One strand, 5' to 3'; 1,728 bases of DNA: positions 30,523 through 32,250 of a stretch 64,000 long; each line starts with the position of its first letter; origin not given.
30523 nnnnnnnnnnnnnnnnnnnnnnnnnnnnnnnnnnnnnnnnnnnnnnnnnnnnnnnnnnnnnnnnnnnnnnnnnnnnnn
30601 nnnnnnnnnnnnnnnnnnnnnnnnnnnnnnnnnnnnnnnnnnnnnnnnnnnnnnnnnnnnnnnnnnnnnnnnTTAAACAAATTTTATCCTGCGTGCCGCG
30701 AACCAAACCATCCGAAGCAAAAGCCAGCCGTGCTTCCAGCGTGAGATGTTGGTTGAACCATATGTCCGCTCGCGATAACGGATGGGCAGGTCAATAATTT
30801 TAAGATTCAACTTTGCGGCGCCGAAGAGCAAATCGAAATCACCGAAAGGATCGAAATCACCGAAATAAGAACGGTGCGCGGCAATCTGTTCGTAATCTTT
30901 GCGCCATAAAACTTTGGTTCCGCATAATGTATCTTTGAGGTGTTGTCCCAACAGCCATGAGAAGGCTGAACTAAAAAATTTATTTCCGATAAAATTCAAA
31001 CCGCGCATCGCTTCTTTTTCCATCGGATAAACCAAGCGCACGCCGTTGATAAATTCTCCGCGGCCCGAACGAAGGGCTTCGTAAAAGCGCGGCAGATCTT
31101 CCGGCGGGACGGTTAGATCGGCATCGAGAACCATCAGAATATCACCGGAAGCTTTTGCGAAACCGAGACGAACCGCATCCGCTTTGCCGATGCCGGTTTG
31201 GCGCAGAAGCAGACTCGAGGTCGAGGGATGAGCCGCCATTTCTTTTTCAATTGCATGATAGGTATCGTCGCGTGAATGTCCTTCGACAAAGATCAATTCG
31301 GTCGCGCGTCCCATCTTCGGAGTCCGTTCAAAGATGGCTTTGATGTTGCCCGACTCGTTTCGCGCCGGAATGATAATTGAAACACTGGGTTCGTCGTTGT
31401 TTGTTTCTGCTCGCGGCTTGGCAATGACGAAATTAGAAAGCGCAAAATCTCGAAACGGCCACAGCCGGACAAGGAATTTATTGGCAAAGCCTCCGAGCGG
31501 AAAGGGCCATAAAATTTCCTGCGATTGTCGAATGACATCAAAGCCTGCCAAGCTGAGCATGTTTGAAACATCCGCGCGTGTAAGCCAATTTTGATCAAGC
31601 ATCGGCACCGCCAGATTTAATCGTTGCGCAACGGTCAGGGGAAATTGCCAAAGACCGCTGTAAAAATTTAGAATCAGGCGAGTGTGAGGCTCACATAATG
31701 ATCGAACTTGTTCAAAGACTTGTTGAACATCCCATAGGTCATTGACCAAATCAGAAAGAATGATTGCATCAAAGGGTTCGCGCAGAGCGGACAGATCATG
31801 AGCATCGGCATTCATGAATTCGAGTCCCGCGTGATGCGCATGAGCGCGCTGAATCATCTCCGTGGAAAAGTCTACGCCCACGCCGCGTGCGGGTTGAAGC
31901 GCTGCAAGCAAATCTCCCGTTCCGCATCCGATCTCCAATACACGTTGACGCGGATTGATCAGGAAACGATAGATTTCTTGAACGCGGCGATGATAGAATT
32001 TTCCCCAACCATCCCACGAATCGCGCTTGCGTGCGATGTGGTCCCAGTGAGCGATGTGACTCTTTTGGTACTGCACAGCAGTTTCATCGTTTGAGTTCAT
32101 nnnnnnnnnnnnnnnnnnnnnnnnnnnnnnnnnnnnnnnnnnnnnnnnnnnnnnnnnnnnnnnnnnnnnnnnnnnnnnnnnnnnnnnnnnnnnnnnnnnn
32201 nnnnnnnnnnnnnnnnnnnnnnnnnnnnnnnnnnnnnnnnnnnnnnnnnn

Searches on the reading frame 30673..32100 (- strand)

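Call 51: search_protein_families(library=pfam, proteins=[window:30673-32100:-])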
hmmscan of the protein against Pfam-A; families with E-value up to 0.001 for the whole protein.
window:30673-32100:- (475 aa): 9 families
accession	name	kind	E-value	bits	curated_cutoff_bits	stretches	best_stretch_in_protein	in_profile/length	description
PF00535.33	Glycos_transf_2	-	1.4e-18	67.8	23.3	1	241-381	1-142/168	Glycosyl transferase family 2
PF13649.12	Methyltransf_25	-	7.2e-16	59.1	27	1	54-138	1-95/97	Methyltransferase domain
PF13847.12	Methyltransf_31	-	7.2e-15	55.4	27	1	50-162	3-127/145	Methyltransferase domain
PF13489.12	Methyltransf_23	-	1.9e-13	50.9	27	1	37-191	6-163/164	Methyltransferase domain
PF08241.18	Methyltransf_11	-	6e-13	49.7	21.2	1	55-143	1-94/95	Methyltransferase domain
PF08242.18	Methyltransf_12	-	1.5e-12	48.5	30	1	55-140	1-96/98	Methyltransferase domain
PF07021.18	MetW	-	1.8e-07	31.4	21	1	46-187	9-151/193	Methionine biosynthesis protein MetW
PF10111.15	Glyco_tranf_2_2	-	6.7e-06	26.2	27.3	1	241-339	1-102/276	Glycosyltransferase like family 2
PF01728.25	FtsJ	-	0.00089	19.7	24.1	0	42-142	14-124/181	FtsJ-like methyltransferase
